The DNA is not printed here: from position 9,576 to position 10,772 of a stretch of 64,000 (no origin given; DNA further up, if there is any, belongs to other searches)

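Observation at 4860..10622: Three tandem copies of a two-gene SDR + NHL-propeller cassette: an amplification-divergence snapshot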

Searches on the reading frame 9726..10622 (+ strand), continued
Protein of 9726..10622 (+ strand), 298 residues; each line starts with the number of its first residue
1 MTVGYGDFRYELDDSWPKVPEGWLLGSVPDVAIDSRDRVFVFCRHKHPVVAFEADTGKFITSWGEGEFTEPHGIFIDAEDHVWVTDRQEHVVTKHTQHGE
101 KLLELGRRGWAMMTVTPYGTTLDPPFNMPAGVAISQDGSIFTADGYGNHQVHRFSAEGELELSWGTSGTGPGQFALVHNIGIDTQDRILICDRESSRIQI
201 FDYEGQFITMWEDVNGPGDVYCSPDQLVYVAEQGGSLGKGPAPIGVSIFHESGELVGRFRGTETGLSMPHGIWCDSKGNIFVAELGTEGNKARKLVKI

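Call 45: search_protein_families(library=pfam, alignment_id=A3, max_evalue=0.00001)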
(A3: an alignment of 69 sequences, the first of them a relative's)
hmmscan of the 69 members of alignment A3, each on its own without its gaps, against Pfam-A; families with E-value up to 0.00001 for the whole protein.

A. member 1, L008:8901-10037:+ (379 aa): 2 families
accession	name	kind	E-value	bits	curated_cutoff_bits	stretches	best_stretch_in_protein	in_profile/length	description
PF13378.12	MR_MLE_C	-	1.5e-57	195.3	29.4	1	131-354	2-218/219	Enolase C-terminal domain-like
PF02746.21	MR_MLE_N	-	3.5e-17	63.1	22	1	18-110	28-117/117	Mandelate racemase / muconate lactonizing enzyme, N-terminal domain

B. families by the number of members that match (of 69 scanned): 79 families (the first 25 are shown)
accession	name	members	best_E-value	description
PF00208.27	ELFV_dehydrog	8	1.9e-63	Glutamate/Leucine/Phenylalanine/Valine dehydrogenase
PF02812.23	ELFV_dehydrog_N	8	2.9e-51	Glu/Leu/Phe/Val dehydrogenase, dimerisation domain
PF20256.3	MoCoBD_2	5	3.3e-45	Molybdopterin cofactor-binding domain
PF01799.25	Fer2_2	5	2e-27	[2Fe-2S] binding domain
PF02738.23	MoCoBD_1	5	1.1e-25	Molybdopterin cofactor-binding domain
PF00111.32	Fer2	5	9.9e-08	2Fe-2S iron-sulfur cluster binding domain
PF13378.12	MR_MLE_C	3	1.5e-57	Enolase C-terminal domain-like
PF02746.21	MR_MLE_N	3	2.2e-19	Mandelate racemase / muconate lactonizing enzyme, N-terminal domain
PF00156.33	Pribosyltran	3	1.9e-09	Phosphoribosyl transferase domain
PF18912.6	DZR_2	3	2.6e-08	Double zinc ribbon domain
PF02615.19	Ldh_2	2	1.4e-105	Malate/L-lactate dehydrogenase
PF02826.25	2-Hacid_dh_C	2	1.1e-58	D-isomer specific 2-hydroxyacid dehydrogenase, NAD binding domain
PF01042.26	Ribonuc_L-PSP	2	1.3e-35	Endoribonuclease L-PSP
PF04539.22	Sigma70_r3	2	2.1e-25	Sigma-70 region 3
PF01475.25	FUR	2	4.9e-24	Ferric uptake regulator family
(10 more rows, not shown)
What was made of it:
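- Some distant homologs sit near Ldh_2, Mo-hydroxylase or malate-synthase genes (call 45).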

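Call 51: find_encoding_contigs(protein=P0027, flank=6000, max_places=2)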
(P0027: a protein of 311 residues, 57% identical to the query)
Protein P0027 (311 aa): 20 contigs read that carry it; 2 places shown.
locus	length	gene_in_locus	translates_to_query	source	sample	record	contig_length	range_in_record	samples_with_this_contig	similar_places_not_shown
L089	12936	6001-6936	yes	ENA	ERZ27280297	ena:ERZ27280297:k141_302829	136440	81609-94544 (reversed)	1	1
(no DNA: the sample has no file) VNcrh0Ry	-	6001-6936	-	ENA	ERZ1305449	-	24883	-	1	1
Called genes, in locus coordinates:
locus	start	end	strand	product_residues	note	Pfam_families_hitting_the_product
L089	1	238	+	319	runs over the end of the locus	PF01261:AP_endonuc_2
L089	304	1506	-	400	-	PF07690:MFS_1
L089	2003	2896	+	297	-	PF17170:DUF5128 (faint), PF01436:NHL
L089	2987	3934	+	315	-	PF06739:SBBP (faint), PF01436:NHL (weak)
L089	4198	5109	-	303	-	PF00106:adh_short, PF13561:adh_short_C2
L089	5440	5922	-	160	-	PF08020:DUF1706 (faint), PF12867:DinB_2, PF11716:MDMPI_N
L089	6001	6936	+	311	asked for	PF01436:NHL (faint), PF08450:SGL (faint), PF17170:DUF5128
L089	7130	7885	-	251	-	PF00950:ABC-3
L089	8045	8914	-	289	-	PF00005:ABC_tran, PF13304:AAA_21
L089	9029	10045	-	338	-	PF01297:ZnuA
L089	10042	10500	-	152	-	PF01475:FUR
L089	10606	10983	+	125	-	PF00903:Glyoxalase, PF12681:Glyoxalase_2 (weak), PF18029:Glyoxalase_6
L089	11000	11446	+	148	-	PF10604:Polyketide_cyc2, PF08327:AHSA1 (weak)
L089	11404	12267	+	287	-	PF02585:PIG-L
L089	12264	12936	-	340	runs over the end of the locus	PF00389:2-Hacid_dh, PF02826:2-Hacid_dh_C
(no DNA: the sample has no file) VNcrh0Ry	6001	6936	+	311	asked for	PF01436:NHL (faint), PF08450:SGL (faint), PF17170:DUF5128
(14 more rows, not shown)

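Call 52: find_encoding_contigs(protein=P0016, flank=6000, max_places=2)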
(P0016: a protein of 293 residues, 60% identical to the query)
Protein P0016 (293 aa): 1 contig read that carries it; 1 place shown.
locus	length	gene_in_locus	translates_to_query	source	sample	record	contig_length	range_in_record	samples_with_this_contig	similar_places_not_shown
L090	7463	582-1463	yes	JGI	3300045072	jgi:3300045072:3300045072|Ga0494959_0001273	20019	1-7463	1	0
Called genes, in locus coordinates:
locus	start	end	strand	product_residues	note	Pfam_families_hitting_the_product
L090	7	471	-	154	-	PF08020:DUF1706 (faint), PF11716:MDMPI_N, PF12867:DinB_2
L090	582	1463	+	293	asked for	PF06739:SBBP (faint), PF08450:SGL (faint), PF01436:NHL (weak), PF17170:DUF5128 (weak)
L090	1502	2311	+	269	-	PF01135:PCMT (weak), PF01209:Ubie_methyltran, PF05175:MTS (weak), PF13489:Methyltransf_23, PF13847:Methyltransf_31, PF08241:Methyltransf_11, PF08242:Methyltransf_12, PF13649:Methyltransf_25, +1 more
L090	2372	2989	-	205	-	-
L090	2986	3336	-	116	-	PF11969:DcpS_C, PF01230:HIT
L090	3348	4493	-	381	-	PF02771:Acyl-CoA_dh_N, PF02770:Acyl-CoA_dh_M (faint), PF00441:Acyl-CoA_dh_1, PF08028:Acyl-CoA_dh_2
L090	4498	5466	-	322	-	PF02771:Acyl-CoA_dh_N (weak), PF02770:Acyl-CoA_dh_M, PF00441:Acyl-CoA_dh_1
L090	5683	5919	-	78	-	PF01037:AsnC_trans_reg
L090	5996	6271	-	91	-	PF01381:HTH_3 (weak)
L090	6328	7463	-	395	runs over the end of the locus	PF00675:Peptidase_M16, PF05193:Peptidase_M16_C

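Call 66: search_protein_families(library=pfam, proteins=[L001:542-2362:+, L003:1825-3606:+, L003:4928-6751:+, L003:3642-4817:+], max_evalue=0.1)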
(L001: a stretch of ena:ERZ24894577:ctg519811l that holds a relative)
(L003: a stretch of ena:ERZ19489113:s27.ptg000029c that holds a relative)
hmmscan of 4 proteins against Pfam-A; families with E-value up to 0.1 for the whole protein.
L001:542-2362:+ (606 aa): 4 families
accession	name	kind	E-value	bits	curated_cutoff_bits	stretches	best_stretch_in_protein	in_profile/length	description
PF13416.11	SBP_bac_8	-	0.00096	19.5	27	1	68-221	2-124/279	Bacterial extracellular solute-binding protein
PF10518.14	TAT_signal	-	0.0029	17.9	22.7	1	7-26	2-21/21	TAT (twin-arginine translocation) pathway signal sequence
PF10399.14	UCR_Fe-S_N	-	0.017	14.9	24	1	7-29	9-31/41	Ubiquitinol-cytochrome C reductase Fe-S subunit TAT signal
PF01547.30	SBP_bac_1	-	0.044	14.2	26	0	68-111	13-57/307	Bacterial extracellular solute-binding protein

L003:1825-3606:+ (593 aa): 0 families

L003:4928-6751:+ (607 aa): 3 families
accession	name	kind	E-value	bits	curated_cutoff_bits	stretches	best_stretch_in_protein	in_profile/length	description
PF10518.14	TAT_signal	-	7.9e-05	22.8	22.7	1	6-26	1-21/21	TAT (twin-arginine translocation) pathway signal sequence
PF10399.14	UCR_Fe-S_N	-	9.9e-05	22.1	24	1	3-28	5-30/41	Ubiquitinol-cytochrome C reductase Fe-S subunit TAT signal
PF13416.11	SBP_bac_8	-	0.00049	20.4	27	1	70-296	4-175/279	Bacterial extracellular solute-binding protein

L003:3642-4817:+ (391 aa): 2 families
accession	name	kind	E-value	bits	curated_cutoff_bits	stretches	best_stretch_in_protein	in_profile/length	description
PF13088.12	BNR_2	-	2.8e-12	47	31.4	2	166-357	100-271/277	BNR repeat-like domain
PF02012.26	BNR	-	0.0002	21.3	27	0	66-74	3-11/12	BNR/Asp-box repeat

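Call 78: search_protein_representatives(alignment_id=A1)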
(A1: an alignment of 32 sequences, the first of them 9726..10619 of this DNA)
Query: 32 sequences, 293 profile positions. Proteins with E-value up to 0.001 (for the whole library): 164175; up to 1e-10: 85191; up to 1e-30: 20184. The best 150 are listed.
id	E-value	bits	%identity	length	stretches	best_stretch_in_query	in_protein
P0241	0.0e+00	1149.6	-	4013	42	30-169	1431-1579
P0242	0.0e+00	1075.6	-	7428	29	64-289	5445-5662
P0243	3.9e-297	997.5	-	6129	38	125-211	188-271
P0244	6.4e-287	964.0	-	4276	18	23-214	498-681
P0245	5.4e-273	918.3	-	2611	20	123-211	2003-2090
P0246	1.1e-272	917.3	-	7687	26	91-278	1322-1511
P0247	8.1e-267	898.0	-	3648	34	59-200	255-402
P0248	1.0e-223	756.5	-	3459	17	64-208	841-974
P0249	5.5e-223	754.1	-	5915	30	67-205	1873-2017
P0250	4.4e-222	751.1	-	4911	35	69-278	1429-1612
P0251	1.9e-212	719.5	-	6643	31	70-205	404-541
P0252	6.2e-206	698.1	-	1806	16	123-211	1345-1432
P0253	5.7e-205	695.0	-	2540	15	123-211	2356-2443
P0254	4.1e-200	679.0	-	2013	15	55-212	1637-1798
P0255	2.6e-192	653.4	-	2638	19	70-213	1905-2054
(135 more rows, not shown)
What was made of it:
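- Tried and rejected: Exhaustive profile search of 1.84 billion representatives (call 78).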

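Call 81: search_solved_structures(query=P0109, max_evalue=1e-10, show_alignments=2)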
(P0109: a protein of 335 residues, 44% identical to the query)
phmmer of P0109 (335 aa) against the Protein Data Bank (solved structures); distinct sequences matched with E-value up to 1e-10: 39.
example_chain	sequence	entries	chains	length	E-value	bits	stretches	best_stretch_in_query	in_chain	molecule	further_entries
6d69_A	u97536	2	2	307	1.7e-49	172.3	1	167-219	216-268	NHL Repeat Region of D. melanogaster Thin | Thin, isoform D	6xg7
8j72_A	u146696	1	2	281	7.8e-49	170.1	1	136-219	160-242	E3 ubiquitin-protein ligase TRIM71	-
7qrx_A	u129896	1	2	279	9.9e-48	166.5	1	136-219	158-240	E3 ubiquitin-protein ligase TRIM71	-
9jur_A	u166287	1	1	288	1e-47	166.4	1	136-219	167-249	E3 ubiquitin-protein ligase TRIM71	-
6fpt_A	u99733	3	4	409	1e-47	166.4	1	136-219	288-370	E3 ubiquitin-protein ligase TRIM71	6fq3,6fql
7qrw_A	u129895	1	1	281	1.9e-37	132.7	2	142-244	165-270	Isoform 4 of Tripartite motif-containing protein 3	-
7qrv_A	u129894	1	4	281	1.9e-34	122.7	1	164-242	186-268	Tripartite motif-containing protein 2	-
7b2r_A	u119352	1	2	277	2.8e-34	122.2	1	151-242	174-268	Tripartite motif-containing protein 2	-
7b96_A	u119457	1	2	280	2.8e-34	122.2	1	147-228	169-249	Isoform 2 of Tripartite motif-containing protein 2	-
3wwa_A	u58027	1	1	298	2.6e-29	105.9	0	128-209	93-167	Pizza7H protein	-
3ww9_A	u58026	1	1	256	9.4e-26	94.2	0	128-209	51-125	pizza6 protein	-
3fvz_A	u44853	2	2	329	1e-25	94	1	52-308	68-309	Peptidyl-glycine alpha-amidating monooxygenase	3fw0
6ren_A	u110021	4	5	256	4.3e-24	88.7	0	128-209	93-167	3fPizza6-SH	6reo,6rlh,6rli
6rej_A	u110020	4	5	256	5e-24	88.5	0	128-209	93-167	Pizza6-SH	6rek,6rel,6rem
5wm0_A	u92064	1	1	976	7.3e-24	88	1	52-308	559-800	Peptidyl-glycine alpha-amidating monooxygenase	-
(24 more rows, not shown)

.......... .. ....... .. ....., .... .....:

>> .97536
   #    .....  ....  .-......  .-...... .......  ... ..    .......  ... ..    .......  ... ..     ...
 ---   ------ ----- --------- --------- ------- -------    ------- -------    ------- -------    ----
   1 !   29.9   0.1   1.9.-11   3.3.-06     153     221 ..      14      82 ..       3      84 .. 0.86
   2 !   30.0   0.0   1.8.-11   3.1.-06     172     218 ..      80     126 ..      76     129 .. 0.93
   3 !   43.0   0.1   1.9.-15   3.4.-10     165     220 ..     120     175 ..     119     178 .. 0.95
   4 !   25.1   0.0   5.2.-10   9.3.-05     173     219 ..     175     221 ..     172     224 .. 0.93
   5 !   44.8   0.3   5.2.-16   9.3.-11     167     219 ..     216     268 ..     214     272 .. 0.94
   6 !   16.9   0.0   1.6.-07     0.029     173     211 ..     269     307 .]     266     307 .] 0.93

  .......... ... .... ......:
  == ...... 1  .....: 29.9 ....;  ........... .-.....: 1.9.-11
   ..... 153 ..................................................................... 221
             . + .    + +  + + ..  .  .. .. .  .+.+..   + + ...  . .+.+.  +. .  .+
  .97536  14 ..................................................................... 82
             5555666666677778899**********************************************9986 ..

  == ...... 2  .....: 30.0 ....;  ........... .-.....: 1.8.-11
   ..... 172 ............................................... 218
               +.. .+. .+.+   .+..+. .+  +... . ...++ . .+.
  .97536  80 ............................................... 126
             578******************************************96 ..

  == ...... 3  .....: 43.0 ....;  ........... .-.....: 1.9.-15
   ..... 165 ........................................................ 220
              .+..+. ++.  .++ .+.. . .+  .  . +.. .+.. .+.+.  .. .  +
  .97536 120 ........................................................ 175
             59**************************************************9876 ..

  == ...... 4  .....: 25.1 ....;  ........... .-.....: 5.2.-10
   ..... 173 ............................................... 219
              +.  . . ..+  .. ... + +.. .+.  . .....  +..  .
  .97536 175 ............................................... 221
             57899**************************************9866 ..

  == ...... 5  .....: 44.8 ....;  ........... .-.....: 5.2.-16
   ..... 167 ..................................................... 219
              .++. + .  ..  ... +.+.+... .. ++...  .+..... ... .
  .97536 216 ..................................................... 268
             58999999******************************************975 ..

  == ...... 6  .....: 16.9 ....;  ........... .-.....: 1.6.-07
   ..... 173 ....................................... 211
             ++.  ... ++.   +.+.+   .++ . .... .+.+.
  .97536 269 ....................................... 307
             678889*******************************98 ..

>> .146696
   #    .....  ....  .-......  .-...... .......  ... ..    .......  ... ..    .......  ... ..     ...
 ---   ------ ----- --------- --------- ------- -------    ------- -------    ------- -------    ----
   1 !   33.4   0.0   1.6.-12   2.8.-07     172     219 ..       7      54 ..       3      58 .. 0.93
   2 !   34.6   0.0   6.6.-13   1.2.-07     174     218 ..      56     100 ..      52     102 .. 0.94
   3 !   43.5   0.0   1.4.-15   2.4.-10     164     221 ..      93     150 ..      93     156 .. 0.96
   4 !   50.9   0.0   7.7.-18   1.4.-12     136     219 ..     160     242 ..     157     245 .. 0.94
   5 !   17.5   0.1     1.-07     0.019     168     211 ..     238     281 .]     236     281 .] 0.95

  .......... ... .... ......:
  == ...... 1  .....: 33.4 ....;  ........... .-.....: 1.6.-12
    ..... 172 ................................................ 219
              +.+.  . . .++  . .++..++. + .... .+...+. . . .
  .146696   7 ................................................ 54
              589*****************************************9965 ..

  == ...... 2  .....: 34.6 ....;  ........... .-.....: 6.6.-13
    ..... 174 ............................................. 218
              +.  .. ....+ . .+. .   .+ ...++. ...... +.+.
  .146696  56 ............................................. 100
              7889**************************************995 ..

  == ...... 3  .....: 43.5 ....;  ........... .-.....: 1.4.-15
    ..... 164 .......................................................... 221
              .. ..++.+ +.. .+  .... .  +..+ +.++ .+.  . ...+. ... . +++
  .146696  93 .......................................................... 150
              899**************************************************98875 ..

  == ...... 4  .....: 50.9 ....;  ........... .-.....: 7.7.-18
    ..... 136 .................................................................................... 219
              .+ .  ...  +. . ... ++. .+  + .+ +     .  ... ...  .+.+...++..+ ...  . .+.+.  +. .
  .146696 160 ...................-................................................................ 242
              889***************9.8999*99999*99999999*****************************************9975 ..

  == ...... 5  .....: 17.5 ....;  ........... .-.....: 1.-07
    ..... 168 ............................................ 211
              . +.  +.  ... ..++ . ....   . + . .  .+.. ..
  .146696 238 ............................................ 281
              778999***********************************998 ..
